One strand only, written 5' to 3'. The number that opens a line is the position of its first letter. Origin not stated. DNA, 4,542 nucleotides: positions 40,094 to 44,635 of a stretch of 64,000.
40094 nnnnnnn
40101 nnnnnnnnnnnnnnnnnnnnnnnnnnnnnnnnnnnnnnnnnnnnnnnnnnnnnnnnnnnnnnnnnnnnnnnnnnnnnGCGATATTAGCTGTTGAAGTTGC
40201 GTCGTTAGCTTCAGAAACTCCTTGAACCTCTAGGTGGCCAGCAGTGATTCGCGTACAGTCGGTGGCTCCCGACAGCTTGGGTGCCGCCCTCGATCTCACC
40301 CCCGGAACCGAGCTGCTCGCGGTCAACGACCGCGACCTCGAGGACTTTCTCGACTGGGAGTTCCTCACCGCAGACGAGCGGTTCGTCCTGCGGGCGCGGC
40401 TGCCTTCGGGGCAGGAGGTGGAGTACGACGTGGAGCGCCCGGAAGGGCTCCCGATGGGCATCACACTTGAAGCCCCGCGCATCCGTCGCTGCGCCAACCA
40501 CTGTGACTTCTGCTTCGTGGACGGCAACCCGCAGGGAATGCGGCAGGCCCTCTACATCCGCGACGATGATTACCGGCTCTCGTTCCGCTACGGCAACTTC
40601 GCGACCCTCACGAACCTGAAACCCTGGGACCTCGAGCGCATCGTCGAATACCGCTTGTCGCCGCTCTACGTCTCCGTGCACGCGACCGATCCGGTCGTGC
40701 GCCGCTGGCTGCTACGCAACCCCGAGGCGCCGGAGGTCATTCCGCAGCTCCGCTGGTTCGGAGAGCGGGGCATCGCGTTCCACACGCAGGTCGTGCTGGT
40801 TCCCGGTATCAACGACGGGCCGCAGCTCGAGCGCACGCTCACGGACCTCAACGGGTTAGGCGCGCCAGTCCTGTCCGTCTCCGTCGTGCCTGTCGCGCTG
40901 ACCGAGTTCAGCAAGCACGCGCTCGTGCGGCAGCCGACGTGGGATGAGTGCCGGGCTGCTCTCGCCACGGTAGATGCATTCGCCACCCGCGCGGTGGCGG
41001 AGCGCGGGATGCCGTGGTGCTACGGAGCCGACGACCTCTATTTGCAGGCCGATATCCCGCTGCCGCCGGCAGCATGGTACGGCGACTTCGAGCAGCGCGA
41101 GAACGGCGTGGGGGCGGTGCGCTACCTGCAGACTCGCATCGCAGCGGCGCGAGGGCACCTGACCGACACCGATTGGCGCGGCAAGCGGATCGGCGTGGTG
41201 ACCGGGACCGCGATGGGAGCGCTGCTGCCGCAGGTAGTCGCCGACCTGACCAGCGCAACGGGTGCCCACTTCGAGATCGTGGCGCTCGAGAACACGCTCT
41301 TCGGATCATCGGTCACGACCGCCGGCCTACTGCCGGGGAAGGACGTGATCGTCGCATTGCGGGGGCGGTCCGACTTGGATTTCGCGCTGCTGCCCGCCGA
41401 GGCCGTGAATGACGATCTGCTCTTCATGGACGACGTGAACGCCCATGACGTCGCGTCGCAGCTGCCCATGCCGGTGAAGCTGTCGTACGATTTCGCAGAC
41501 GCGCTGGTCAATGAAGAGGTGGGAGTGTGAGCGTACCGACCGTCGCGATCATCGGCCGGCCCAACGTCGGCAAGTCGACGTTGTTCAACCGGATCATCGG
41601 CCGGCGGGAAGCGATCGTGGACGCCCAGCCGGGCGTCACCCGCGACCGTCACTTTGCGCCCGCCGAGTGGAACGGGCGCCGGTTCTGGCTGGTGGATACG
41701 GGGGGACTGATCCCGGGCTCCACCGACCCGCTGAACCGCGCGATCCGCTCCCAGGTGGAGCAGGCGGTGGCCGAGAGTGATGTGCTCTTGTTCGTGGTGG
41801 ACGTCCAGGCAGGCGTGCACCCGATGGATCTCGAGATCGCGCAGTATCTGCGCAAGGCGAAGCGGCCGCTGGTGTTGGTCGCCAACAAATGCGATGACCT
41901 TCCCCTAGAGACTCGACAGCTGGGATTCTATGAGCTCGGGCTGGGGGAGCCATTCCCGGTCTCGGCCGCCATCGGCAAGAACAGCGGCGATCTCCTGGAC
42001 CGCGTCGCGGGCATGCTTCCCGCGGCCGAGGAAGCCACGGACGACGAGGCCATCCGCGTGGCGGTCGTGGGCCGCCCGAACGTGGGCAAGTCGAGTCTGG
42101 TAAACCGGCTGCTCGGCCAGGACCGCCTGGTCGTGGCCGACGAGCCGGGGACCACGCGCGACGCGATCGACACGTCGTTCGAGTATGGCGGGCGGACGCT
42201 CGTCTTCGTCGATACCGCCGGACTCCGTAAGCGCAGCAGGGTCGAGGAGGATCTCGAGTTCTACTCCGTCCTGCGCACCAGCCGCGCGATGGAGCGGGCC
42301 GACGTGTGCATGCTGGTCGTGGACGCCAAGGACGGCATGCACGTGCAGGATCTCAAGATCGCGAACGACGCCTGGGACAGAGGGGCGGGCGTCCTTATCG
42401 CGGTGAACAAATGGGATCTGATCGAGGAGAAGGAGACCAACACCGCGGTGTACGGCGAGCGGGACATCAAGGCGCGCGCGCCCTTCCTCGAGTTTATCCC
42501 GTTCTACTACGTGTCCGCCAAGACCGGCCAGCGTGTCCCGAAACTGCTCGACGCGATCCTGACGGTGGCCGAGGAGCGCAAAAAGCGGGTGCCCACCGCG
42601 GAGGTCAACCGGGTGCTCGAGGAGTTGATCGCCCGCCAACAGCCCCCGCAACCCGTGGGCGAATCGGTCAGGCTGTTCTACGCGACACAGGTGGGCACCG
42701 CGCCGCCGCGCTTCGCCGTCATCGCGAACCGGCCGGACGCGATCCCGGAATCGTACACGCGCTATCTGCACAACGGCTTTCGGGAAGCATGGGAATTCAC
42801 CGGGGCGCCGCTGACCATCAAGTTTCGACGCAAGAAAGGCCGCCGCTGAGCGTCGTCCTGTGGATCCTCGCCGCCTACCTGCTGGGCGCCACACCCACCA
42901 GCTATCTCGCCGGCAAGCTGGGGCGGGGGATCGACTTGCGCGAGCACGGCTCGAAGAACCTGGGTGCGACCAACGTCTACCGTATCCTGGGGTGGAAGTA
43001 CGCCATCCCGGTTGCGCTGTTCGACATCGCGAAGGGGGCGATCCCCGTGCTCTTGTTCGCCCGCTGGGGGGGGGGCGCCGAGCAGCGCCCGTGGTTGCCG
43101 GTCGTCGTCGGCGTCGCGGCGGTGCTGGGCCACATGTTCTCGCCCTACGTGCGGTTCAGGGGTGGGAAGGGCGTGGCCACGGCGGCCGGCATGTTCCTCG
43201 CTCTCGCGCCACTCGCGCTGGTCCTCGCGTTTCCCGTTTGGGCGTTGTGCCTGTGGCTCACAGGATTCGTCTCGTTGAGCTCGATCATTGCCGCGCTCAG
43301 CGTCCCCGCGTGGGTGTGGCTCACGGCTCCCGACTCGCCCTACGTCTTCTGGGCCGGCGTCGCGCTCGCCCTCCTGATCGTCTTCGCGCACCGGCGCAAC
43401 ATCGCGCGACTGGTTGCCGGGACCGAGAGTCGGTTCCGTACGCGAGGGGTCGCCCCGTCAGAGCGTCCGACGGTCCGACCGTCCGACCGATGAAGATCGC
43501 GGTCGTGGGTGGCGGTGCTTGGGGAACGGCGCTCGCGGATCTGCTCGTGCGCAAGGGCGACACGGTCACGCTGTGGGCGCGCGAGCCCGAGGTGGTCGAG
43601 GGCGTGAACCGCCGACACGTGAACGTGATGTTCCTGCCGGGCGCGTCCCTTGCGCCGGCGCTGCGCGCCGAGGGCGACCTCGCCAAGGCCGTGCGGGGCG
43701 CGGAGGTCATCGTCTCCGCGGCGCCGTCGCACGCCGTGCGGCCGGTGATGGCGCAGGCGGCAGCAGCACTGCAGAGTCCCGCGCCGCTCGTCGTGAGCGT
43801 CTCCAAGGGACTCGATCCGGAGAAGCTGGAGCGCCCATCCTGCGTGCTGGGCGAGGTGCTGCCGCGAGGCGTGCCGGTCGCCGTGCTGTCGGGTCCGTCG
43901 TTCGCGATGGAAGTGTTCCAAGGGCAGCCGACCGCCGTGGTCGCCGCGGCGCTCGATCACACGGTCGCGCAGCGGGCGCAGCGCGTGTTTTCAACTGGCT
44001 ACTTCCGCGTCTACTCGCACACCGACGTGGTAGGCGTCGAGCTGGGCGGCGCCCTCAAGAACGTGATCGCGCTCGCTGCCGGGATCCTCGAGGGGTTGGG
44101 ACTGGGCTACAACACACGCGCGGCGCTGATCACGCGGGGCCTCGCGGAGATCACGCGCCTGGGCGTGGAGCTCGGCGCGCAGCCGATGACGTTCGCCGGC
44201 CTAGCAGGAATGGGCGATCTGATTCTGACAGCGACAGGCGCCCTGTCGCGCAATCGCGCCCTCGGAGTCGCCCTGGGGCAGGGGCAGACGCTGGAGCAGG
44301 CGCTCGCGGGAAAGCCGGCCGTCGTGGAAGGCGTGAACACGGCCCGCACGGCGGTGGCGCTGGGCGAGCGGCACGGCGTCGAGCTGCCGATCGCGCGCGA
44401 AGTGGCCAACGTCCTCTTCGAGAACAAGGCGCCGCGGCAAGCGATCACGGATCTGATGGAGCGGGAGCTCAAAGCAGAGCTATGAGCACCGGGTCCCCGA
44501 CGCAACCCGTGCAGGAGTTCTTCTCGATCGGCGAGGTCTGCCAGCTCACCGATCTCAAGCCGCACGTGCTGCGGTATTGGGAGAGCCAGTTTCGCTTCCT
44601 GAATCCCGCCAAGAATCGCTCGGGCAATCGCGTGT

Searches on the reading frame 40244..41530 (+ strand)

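Call 9: search_protein_families(library=pfam, proteins=[window:40244-41530:+])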
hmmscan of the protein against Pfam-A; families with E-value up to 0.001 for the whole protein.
window:40244-41530:+ (428 aa): 3 families
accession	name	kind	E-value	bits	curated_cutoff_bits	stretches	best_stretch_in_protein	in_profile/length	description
PF19238.5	Radical_SAM_2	-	3.5e-55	186.3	26.7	1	70-211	6-150/151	Radical SAM-like domain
PF04459.17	DUF512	-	1.2e-39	136.1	25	1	215-412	1-198/202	Protein of unknown function (DUF512)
PF04055.27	Radical_SAM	-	2.2e-05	25.1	29.5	0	129-192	93-157/166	Radical SAM superfamily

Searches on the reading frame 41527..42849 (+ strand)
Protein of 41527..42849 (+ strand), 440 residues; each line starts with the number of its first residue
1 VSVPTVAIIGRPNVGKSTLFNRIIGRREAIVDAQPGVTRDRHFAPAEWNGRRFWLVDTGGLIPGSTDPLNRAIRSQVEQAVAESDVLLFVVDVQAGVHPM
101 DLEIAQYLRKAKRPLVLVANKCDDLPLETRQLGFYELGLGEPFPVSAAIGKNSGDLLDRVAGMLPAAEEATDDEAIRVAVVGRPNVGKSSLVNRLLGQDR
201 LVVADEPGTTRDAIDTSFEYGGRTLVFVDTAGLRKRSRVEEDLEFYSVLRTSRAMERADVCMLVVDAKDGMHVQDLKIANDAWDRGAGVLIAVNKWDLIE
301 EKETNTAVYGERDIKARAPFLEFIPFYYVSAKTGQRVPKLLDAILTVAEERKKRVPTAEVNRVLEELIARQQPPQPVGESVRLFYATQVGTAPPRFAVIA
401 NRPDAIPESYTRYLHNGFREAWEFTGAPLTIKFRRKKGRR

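Call 9: search_protein_families(library=pfam, proteins=[window:41527-42849:+])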
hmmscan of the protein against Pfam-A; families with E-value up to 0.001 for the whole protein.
window:41527-42849:+ (440 aa): 12 families
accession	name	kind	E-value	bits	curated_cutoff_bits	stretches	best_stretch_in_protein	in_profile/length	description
PF01926.29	MMR_HSR1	-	3.9e-58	194.9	21.9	2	5-121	1-113/113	50S ribosome-binding GTPase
PF14714.11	KH_dom-like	-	2.2e-28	98.8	27.3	1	354-434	1-81/81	KH-domain-like of EngA bacterial GTPase enzymes, C-terminal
PF00009.33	GTP_EFTU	-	8.4e-28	97.7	26.5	2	176-348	4-186/188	Elongation factor Tu GTP binding domain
PF02421.24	FeoB_N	-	2e-25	89.6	27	2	177-305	2-124/156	Ferrous iron transport protein B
PF00350.29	Dynamin_N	-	1.2e-14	55.1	27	1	178-211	1-34/168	Dynamin family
PF04548.22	AIG1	-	8.8e-14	51.8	27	2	5-105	2-104/212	AIG1 family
PF03193.22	RsgA_GTPase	-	9e-09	35.8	30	0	178-204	109-135/174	RsgA GTPase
PF00071.28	Ras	-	2.5e-07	30.9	21.6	1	178-346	2-158/162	Ras family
PF08477.19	Roc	-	1.1e-06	29.4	27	0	177-199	1-23/119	Ras of Complex, Roc, domain of DAPkinase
PF13479.12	AAA_24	-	0.00011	22.6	27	0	175-211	2-36/195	AAA domain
PF13401.12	AAA_22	-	0.00041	21.1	27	0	178-222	8-33/130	AAA domain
PF00005.33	ABC_tran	-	0.00044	21.3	25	0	5-28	13-36/137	ABC transporter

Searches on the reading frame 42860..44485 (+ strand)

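Call 9: search_protein_families(library=pfam, proteins=[window:42860-44485:+])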
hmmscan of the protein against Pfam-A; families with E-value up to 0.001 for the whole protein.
window:42860-44485:+ (541 aa): 7 families
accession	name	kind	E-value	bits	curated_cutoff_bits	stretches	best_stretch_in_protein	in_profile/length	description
PF07479.19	NAD_Gly3P_dh_C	-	6.9e-54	182.4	25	1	389-529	1-141/142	NAD-dependent glycerol-3-phosphate dehydrogenase C-terminus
PF01210.29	NAD_Gly3P_dh_N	-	4.5e-45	153.9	23.1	1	212-368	1-156/158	NAD-dependent glycerol-3-phosphate dehydrogenase N-terminus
PF20618.3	GPD_NAD_C_bact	-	1e-20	74.5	27.6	1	449-515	1-66/66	Bacterial GPD, NAD-dependent C-terminal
PF03807.23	F420_oxidored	-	3.1e-07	31.3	21.6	1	212-316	1-93/94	NADP oxidoreductase coenzyme F420-dependent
PF02558.23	ApbA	-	4.6e-05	23.5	22.2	1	213-305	1-91/150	Ketopantoate reductase PanE/ApbA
PF01262.27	AlaDh_PNT_C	-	0.0003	20.7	23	0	197-288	15-100/214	Alanine dehydrogenase/PNT, C-terminal domain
PF03446.21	NAD_binding_2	-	0.00052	20.5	21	1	212-302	1-78/161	NAD binding domain of 6-phosphogluconate dehydrogenase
